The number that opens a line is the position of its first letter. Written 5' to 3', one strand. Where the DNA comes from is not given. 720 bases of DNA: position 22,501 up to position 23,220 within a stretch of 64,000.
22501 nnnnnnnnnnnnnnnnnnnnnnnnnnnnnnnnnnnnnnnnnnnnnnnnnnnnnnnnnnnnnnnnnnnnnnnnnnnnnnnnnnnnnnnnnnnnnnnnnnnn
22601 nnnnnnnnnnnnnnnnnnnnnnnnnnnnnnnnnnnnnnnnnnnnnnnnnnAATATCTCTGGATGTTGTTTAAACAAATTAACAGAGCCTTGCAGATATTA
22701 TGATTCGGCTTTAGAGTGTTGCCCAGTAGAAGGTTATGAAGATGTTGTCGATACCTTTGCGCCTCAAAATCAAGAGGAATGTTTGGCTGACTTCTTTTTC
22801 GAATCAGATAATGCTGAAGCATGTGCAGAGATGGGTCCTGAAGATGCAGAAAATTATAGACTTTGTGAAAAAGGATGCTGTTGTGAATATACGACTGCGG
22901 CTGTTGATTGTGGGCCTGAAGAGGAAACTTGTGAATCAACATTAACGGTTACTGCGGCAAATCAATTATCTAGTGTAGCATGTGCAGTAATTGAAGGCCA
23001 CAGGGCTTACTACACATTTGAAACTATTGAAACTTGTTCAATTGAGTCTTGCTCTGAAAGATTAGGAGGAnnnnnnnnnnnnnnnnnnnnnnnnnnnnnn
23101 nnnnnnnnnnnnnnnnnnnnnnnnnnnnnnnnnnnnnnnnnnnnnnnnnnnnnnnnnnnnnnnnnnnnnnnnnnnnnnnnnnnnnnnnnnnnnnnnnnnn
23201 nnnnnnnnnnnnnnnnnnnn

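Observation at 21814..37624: ~16 kb array of eight co-oriented paralogous Cys-rich modular surface-protein genes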

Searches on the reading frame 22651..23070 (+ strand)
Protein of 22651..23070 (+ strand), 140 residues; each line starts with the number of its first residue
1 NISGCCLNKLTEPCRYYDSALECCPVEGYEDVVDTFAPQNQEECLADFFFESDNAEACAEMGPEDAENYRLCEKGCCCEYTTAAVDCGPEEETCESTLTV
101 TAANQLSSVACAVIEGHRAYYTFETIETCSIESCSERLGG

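Call 9: find_homologous_proteins(query=A1)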
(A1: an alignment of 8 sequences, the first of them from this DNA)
Query A1 (8 sequences): 261 candidates shared short words with the query, none scored E <= 0.001.

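Call 10: search_solved_structures(query=A1, max_evalue=10)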
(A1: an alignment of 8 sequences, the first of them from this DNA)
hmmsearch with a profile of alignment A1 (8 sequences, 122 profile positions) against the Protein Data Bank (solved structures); distinct sequences matched with E-value up to 10: 0.

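Call 20: search_protein_representatives(alignment_id=A1)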
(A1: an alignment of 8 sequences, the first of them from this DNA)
Query: 8 sequences, 122 profile positions. Proteins with E-value up to 0.001 (for the whole library): 38; up to 1e-10: 31; up to 1e-30: 5. The best 38 are listed.
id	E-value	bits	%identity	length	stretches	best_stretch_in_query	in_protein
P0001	1.5e-36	141.6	-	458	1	2-121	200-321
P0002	7.1e-34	133.0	-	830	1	2-121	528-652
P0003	2.6e-33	131.2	-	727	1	2-121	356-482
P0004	1.3e-32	128.9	-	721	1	2-120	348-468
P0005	1.5e-32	128.8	-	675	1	2-120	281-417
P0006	1.0e-29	119.6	-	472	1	2-119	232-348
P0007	3.7e-27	111.3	-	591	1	4-121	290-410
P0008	2.4e-26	108.7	-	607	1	2-118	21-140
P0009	3.4e-25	105.0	-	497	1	2-120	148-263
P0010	7.5e-24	100.6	-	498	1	2-117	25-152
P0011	2.0e-23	99.3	-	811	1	2-120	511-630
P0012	1.5e-21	93.2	-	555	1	2-118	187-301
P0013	1.7e-21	93.0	-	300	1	2-121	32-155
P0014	7.8e-21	90.9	-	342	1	2-121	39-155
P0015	1.2e-20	90.3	-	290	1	3-121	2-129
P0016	2.2e-20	89.5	-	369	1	2-121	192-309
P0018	7.6e-20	87.7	-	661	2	2-120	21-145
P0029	3.2e-11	59.9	-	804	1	3-119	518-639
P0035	4.6e-09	52.9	-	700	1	2-120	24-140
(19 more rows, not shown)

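Call 34: find_encoding_contigs(protein=P0004, flank=10000, max_places=4)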
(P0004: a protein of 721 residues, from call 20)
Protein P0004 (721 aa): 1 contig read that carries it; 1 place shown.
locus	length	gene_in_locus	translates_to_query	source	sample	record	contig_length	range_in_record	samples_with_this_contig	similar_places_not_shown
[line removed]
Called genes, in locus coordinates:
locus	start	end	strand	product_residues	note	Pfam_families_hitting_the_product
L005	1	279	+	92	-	?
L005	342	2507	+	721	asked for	-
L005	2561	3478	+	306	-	?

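Call 43: find_encoding_contigs(protein=P0011, flank=10000, max_places=4)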
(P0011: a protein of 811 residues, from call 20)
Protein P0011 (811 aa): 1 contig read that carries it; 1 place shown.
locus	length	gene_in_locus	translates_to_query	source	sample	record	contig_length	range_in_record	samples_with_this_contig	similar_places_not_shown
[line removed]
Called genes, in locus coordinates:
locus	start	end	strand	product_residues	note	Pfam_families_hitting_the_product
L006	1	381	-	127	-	?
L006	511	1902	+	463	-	PF01406:tRNA-synt_1e, PF01921:tRNA-synt_1f (faint), PF09334:tRNA-synt_1g, PF00133:tRNA-synt_1 (faint), PF09334:tRNA-synt_1g (weak), PF09190:DALR_2, PF23493:CysS_C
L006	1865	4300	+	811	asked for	PF00112:Peptidase_C1, PF02412:TSP_3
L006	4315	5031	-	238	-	?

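Call 44: find_encoding_contigs(protein=P0009, flank=10000, max_places=4)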
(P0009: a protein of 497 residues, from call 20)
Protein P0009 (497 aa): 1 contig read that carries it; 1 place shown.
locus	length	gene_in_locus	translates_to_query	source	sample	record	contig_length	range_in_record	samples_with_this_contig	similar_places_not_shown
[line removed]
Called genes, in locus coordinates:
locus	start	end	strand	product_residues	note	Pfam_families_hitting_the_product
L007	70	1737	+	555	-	-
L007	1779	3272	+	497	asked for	PF00085:Thioredoxin (weak), PF05345:He_PIG (weak)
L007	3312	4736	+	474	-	PF00133:tRNA-synt_1 (faint), PF01406:tRNA-synt_1e, PF01921:tRNA-synt_1f (faint), PF09334:tRNA-synt_1g, PF09190:DALR_2 (weak), PF23493:CysS_C (weak)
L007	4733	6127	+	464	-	PF02412:TSP_3 (weak)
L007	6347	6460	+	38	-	?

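Call 46: find_encoding_contigs(protein=P0016, flank=10000, max_places=4)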
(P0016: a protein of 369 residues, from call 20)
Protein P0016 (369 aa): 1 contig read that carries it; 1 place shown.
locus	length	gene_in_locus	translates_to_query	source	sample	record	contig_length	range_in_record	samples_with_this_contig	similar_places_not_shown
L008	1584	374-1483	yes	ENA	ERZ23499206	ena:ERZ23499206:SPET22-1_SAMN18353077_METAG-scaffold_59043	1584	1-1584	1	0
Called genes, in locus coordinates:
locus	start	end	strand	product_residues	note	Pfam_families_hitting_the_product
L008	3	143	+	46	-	?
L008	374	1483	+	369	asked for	-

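Call 47: find_encoding_contigs(protein=P0007, flank=10000, max_places=4)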
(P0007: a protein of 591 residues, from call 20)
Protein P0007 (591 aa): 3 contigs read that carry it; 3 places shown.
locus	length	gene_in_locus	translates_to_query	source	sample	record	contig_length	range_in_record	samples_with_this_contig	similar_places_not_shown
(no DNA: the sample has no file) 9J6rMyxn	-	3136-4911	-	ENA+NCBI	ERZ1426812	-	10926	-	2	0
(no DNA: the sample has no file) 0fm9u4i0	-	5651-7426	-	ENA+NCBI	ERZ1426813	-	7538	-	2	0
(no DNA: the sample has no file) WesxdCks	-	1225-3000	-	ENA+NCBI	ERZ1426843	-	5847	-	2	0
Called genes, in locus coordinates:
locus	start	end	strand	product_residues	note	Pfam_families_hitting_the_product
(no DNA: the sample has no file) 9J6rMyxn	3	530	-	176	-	?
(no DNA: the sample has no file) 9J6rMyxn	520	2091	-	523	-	PF01695:IstB_IS21 (faint), PF05496:RuvB_N (faint), PF14532:Sigma54_activ_2 (faint), PF02367:TsaE (faint), PF13191:AAA_16 (faint), PF00004:AAA, PF00910:RNA_helicase (faint), PF00004:AAA, +11 more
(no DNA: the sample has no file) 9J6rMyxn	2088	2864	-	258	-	PF04055:Radical_SAM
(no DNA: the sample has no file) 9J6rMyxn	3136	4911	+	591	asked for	PF02412:TSP_3 (faint)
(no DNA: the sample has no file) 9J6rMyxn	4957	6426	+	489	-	PF02412:TSP_3 (faint)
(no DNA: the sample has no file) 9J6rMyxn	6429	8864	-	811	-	PF00133:tRNA-synt_1, PF01406:tRNA-synt_1e (faint), PF09334:tRNA-synt_1g, PF08264:Anticodon_1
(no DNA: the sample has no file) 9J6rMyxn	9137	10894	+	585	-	PF04068:Fer4_RLI (faint), PF00037:Fer4, PF12837:Fer4_6 (weak), PF02463:SMC_N, PF00005:ABC_tran, PF13304:AAA_21 (faint), PF00005:ABC_tran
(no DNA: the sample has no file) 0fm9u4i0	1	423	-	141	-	?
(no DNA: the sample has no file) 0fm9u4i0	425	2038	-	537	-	-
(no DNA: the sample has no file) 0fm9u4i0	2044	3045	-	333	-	-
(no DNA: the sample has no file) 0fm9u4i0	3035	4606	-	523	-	PF01695:IstB_IS21 (faint), PF05496:RuvB_N (faint), PF14532:Sigma54_activ_2 (faint), PF02367:TsaE (faint), PF13191:AAA_16 (faint), PF00004:AAA, PF00910:RNA_helicase (faint), PF00004:AAA, +11 more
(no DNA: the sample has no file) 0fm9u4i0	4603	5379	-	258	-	PF04055:Radical_SAM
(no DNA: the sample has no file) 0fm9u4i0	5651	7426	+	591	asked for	PF02412:TSP_3 (faint)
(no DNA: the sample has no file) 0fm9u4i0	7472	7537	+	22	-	?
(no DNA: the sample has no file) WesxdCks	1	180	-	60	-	?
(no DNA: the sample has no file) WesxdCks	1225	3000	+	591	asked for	PF02412:TSP_3 (faint)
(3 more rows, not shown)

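Call 88: find_encoding_contigs(protein=P0040, flank=10000, max_places=2)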
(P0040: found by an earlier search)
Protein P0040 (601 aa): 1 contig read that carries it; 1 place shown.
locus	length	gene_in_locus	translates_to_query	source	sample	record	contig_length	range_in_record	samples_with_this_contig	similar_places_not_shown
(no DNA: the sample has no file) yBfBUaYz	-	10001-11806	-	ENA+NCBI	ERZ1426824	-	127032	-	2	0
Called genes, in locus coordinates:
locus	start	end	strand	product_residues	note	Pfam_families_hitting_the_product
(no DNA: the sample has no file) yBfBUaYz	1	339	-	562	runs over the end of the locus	-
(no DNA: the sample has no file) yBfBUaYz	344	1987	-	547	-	-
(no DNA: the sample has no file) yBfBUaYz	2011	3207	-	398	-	-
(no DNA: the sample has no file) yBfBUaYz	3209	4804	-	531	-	-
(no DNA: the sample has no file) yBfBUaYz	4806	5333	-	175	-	-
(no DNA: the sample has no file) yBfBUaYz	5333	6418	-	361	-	-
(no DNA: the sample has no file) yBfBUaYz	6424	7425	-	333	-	-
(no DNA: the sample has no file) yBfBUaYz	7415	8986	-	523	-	PF01695:IstB_IS21 (faint), PF05496:RuvB_N (faint), PF14532:Sigma54_activ_2 (faint), PF02367:TsaE (faint), PF13191:AAA_16 (faint), PF00004:AAA, PF00910:RNA_helicase (faint), PF00004:AAA, +11 more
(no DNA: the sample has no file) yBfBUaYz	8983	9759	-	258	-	PF04055:Radical_SAM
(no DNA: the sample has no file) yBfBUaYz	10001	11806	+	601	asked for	PF02412:TSP_3 (faint)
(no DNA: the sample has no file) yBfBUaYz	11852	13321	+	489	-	PF02412:TSP_3 (faint)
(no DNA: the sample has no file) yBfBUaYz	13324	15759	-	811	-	PF00133:tRNA-synt_1, PF01406:tRNA-synt_1e (faint), PF09334:tRNA-synt_1g, PF08264:Anticodon_1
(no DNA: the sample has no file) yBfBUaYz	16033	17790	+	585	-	PF04068:Fer4_RLI (faint), PF00037:Fer4, PF12837:Fer4_6 (weak), PF02463:SMC_N, PF00005:ABC_tran, PF13304:AAA_21 (faint), PF00005:ABC_tran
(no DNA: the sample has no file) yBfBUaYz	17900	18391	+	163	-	-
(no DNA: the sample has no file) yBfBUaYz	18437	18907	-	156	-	-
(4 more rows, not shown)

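Call 89: find_encoding_contigs(protein=P0018, flank=10000, max_places=2)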
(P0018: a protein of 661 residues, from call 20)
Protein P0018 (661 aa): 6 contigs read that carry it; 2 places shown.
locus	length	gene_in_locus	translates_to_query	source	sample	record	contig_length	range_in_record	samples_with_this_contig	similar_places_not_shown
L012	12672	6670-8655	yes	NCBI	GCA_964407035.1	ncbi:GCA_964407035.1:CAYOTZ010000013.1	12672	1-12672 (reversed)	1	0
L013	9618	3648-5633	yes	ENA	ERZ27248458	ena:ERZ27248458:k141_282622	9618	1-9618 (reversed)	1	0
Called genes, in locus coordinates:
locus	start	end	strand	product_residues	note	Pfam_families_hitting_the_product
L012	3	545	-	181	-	?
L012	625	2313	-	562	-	PF02518:HATPase_c (weak), PF13589:HATPase_c_3, PF01119:DNA_mis_repair, PF08676:MutL_C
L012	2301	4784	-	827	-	PF01624:MutS_I, PF05188:MutS_II, PF05192:MutS_III, PF05190:MutS_IV, PF00488:MutS_V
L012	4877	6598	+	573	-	-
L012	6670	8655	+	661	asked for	PF02412:TSP_3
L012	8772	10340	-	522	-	PF06418:CTP_synth_N, PF00117:GATase, PF07722:Peptidase_C26 (faint)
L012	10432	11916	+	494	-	PF01896:DNA_primase_S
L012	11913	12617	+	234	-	PF01411:tRNA-synt_2c, PF07973:tRNA_SAD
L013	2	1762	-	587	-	?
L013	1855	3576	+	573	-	-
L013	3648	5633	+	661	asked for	PF02412:TSP_3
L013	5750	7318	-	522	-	PF06418:CTP_synth_N, PF00117:GATase, PF07722:Peptidase_C26 (faint)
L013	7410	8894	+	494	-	PF01896:DNA_primase_S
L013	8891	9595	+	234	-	PF01411:tRNA-synt_2c, PF07973:tRNA_SAD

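Call 91: find_encoding_contigs(protein=P0029, flank=8000, max_places=2)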
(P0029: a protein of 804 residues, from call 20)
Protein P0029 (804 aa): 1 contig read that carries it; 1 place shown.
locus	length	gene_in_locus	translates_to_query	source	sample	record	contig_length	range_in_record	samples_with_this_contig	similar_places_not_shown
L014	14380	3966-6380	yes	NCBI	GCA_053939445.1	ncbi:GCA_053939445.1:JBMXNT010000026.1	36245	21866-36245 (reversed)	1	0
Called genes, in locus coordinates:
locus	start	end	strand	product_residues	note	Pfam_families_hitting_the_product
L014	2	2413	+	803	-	?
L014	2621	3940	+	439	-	-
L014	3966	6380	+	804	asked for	-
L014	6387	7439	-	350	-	PF26356:Pelota_N, PF03464:eRF1_2, PF03465:eRF1_3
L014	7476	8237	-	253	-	PF01135:PCMT (weak), PF08704:GCD14, PF13847:Methyltransf_31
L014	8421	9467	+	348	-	PF00091:Tubulin, PF12327:FtsZ_C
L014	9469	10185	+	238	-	-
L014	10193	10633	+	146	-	-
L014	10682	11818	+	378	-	PF13401:AAA_22 (faint), PF07724:AAA_2 (weak), PF13191:AAA_16 (faint), PF00004:AAA, PF17862:AAA_lid_3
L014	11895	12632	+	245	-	PF02616:SMC_ScpA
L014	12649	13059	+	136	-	-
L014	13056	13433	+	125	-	-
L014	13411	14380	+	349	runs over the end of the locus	-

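Call 92: find_encoding_contigs(protein=P0035, flank=8000, max_places=2)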
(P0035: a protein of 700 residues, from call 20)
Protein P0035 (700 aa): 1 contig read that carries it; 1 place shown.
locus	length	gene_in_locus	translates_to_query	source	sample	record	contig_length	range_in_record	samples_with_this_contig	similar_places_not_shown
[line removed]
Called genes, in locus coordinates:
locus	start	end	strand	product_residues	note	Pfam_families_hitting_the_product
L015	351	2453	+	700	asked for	-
